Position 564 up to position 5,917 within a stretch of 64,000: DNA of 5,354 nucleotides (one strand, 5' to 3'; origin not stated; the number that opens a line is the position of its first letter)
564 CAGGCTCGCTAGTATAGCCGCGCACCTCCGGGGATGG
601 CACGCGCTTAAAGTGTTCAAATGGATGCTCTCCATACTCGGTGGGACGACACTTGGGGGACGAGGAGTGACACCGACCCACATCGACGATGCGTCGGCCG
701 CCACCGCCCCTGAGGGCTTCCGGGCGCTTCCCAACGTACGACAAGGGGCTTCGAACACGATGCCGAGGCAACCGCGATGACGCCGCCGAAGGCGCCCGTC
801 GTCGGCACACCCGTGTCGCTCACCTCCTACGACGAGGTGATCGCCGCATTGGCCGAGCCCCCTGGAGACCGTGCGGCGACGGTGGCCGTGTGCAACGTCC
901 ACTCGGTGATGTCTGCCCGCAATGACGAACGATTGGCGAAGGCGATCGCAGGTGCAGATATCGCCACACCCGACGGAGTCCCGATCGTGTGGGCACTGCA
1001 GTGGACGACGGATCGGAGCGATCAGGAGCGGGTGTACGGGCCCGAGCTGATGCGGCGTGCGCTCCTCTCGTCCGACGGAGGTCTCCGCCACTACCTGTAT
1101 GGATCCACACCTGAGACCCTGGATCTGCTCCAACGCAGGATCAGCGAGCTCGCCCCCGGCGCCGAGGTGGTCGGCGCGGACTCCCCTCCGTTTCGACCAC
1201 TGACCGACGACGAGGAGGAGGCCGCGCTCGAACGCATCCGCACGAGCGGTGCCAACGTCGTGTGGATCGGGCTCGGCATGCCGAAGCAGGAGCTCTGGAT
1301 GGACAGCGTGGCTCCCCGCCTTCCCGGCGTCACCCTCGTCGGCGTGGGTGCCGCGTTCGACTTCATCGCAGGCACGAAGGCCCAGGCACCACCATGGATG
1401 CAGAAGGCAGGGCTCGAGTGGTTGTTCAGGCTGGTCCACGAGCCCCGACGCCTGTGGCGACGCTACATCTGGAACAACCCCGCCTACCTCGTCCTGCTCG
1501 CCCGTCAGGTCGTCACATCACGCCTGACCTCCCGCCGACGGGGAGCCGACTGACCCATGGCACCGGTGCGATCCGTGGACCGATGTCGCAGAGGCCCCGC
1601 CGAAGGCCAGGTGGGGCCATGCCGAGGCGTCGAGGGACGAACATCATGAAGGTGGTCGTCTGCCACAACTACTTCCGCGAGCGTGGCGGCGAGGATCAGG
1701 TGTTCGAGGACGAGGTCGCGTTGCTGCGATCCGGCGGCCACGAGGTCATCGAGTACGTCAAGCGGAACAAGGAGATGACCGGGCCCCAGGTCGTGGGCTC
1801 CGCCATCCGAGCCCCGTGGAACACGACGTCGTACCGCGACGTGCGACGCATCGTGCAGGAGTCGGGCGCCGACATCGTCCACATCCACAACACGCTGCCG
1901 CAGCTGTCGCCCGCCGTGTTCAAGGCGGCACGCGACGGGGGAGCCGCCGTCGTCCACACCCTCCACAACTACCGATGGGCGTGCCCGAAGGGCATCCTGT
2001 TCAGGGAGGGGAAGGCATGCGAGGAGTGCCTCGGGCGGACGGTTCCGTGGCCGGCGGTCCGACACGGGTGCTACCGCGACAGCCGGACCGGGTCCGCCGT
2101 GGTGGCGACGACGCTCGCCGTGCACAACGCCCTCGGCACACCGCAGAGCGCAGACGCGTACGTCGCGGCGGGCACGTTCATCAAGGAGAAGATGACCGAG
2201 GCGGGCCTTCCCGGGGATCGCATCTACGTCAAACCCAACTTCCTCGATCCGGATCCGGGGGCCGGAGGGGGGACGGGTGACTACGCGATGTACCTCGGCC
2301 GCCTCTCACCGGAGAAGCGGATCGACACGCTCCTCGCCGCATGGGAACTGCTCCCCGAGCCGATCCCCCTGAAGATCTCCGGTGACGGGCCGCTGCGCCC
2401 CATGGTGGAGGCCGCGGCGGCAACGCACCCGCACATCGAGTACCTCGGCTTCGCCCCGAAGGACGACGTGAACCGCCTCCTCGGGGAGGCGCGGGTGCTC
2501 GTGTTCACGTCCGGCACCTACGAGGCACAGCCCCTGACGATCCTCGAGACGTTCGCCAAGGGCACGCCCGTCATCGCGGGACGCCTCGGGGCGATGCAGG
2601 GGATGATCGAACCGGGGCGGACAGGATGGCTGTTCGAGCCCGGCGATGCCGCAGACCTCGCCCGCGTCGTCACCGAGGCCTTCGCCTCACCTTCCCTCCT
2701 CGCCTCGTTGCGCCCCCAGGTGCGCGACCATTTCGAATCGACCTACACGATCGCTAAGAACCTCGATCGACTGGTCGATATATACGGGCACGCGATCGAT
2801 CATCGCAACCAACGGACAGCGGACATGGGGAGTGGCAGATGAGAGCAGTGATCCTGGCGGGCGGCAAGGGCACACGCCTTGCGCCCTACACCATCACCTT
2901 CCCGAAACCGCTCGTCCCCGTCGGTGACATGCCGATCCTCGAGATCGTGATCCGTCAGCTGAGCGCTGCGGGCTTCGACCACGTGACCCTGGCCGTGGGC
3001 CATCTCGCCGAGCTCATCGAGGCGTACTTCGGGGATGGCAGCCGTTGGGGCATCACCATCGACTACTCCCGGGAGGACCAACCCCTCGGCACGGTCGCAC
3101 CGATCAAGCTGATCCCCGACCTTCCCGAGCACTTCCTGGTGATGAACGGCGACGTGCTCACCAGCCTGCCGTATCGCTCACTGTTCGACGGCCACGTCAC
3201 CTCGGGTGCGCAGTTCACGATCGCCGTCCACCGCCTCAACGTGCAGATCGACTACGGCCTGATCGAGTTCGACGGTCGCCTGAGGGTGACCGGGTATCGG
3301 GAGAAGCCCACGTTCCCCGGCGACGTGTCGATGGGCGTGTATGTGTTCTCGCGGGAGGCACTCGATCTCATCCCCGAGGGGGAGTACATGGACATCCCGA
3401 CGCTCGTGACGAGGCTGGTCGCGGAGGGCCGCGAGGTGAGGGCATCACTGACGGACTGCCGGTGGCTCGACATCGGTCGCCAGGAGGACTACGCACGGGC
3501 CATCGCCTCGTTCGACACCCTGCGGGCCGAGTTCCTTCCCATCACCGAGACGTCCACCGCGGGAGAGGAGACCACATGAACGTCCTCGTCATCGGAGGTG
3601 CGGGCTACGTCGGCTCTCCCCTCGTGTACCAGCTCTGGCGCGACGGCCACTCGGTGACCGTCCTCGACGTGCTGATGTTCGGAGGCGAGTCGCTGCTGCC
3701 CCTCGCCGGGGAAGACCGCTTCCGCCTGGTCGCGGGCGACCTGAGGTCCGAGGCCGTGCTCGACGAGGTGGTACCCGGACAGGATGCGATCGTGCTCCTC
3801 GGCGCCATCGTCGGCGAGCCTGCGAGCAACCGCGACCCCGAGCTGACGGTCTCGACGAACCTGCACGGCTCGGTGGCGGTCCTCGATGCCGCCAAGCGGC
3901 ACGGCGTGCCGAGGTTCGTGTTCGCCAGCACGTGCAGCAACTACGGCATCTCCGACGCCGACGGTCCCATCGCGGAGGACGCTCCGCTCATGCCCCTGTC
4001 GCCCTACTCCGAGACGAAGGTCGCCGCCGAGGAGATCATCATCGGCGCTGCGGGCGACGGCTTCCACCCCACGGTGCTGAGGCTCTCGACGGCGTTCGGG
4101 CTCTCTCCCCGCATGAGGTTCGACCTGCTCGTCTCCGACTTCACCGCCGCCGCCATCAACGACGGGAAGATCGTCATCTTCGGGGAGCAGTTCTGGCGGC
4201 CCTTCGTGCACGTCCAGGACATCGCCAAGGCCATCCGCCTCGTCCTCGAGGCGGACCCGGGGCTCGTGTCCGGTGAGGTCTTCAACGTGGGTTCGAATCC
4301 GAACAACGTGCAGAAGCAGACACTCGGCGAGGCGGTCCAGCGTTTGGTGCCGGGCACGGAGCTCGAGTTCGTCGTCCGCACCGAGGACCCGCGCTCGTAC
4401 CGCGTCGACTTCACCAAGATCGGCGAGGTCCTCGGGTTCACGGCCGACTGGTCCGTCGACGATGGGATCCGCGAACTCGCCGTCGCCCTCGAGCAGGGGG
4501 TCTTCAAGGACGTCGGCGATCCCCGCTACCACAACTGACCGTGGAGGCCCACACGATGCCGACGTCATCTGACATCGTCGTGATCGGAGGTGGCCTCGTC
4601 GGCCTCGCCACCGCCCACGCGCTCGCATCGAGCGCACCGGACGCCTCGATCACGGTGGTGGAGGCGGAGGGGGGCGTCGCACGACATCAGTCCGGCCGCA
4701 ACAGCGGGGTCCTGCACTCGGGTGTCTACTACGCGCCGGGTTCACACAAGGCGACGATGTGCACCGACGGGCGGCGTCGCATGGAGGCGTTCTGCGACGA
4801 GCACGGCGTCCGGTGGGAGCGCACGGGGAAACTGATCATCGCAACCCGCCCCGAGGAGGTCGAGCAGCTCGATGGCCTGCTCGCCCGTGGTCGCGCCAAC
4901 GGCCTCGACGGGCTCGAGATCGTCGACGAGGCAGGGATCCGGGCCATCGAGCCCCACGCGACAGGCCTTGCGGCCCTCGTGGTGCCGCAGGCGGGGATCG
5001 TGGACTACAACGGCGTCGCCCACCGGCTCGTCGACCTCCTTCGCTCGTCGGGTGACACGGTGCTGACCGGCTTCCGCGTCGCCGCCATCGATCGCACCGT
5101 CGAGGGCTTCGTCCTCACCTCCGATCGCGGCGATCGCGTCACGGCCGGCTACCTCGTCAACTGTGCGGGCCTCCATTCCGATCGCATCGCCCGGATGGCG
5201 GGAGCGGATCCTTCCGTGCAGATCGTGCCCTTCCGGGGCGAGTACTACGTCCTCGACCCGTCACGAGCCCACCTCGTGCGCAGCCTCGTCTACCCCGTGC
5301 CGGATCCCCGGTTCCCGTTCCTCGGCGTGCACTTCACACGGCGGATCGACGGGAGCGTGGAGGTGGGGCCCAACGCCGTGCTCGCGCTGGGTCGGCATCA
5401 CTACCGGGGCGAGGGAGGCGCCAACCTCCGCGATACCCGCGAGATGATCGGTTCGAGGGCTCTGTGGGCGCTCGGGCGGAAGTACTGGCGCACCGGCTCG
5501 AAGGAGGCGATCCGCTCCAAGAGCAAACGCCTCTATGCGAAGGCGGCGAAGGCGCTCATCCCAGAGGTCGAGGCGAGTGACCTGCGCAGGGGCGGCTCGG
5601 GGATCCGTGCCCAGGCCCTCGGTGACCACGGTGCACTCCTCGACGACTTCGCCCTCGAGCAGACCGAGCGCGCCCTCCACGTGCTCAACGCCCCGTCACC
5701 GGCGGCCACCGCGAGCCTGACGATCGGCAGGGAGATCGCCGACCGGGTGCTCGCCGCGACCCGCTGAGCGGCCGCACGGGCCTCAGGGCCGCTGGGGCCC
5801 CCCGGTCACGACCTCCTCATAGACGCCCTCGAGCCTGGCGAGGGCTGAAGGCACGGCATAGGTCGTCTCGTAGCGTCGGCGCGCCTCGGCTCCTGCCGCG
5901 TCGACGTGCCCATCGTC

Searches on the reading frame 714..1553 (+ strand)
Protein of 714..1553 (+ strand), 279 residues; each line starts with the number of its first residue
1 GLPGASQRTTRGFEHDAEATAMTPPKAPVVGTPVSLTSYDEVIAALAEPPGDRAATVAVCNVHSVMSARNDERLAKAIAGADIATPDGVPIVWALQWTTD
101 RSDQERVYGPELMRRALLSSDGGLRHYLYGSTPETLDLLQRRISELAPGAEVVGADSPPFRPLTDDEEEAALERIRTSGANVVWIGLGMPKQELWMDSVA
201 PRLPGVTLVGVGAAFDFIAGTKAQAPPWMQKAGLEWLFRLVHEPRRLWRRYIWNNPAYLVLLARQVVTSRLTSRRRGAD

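Call 31: search_protein_families(library=pfam, proteins=[window:714-1553:+], max_evalue=0.00001)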
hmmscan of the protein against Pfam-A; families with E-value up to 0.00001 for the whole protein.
window:714-1553:+ (279 aa): 1 family
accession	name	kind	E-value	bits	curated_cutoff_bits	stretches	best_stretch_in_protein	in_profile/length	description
PF03808.19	Glyco_tran_WecG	-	1.7e-56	191.1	27.4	1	81-251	1-168/168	Glycosyl transferase WecG/TagA/CpsF family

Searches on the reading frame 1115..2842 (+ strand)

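Call 63: search_protein_families(library=pfam, proteins=[window:1115-2842:+], max_evalue=0.001)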
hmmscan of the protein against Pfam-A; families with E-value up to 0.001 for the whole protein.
window:1115-2842:+ (575 aa): 4 families
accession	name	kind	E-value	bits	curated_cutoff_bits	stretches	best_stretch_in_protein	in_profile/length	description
PF13692.12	Glyco_trans_1_4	-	1.2e-23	84.4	27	1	391-521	4-138/142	Glycosyl transferases group 1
PF00534.26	Glycos_transf_1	-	6e-23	81.7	26.4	1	389-535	16-168/172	Glycosyl transferases group 1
PF13439.12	Glyco_transf_4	-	1.3e-09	38.8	28.5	1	229-380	50-169/170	Glycosyltransferase Family 4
PF13524.12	Glyco_trans_1_2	-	8.7e-05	22.9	25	1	417-554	15-143/144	Glycosyl transferase-like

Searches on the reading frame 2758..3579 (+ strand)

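Call 31: search_protein_families(library=pfam, proteins=[window:2758-3579:+], max_evalue=0.00001)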
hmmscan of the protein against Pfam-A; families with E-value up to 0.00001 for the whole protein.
window:2758-3579:+ (273 aa): 2 families
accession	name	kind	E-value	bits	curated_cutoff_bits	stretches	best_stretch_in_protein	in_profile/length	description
PF00483.29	NTP_transferase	-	6e-39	134.5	21.2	1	30-250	2-240/245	Nucleotidyl transferase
PF12804.13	NTP_transf_3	-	3.4e-11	44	27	1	30-158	1-123/160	MobA-like NTP transferase domain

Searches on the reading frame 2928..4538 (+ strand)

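Call 63: search_protein_families(library=pfam, proteins=[window:2928-4538:+], max_evalue=0.001)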
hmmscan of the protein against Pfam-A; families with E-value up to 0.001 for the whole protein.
window:2928-4538:+ (536 aa): 7 families
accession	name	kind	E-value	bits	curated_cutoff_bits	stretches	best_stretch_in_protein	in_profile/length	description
PF01370.27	Epimerase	-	6.1e-44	150.7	20.9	1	219-455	1-240/240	NAD dependent epimerase/dehydratase family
PF16363.11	GDP_Man_Dehyd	-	1.4e-30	107.3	27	1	220-516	1-331/332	GDP-mannose 4,6 dehydratase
PF01073.25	3Beta_HSD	-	1.4e-15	57.5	22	1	220-393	1-185/280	3-beta hydroxysteroid dehydrogenase/isomerase family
PF13460.12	NAD_binding_10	-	4.7e-11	43.3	27.2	1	223-372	1-132/184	NAD(P)H-binding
PF04321.23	RmlD_sub_bind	-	2e-09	37.4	27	1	217-442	1-199/287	RmlD substrate binding domain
PF05368.20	NmrA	-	1.2e-07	32.1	27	1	218-347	4-119/298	NmrA-like family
PF02719.21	Polysacc_synt_2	-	2.1e-05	24.3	20.2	1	219-335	1-128/293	Polysaccharide biosynthesis protein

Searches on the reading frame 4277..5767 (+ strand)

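Call 31: search_protein_families(library=pfam, proteins=[window:4277-5767:+], max_evalue=0.00001)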
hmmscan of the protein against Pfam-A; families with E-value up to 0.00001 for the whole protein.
window:4277-5767:+ (496 aa): 1 family
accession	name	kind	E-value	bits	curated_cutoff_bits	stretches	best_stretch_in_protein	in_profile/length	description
PF01266.30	DAO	-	7e-57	194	27.9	1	99-490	1-353/353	FAD dependent oxidoreductase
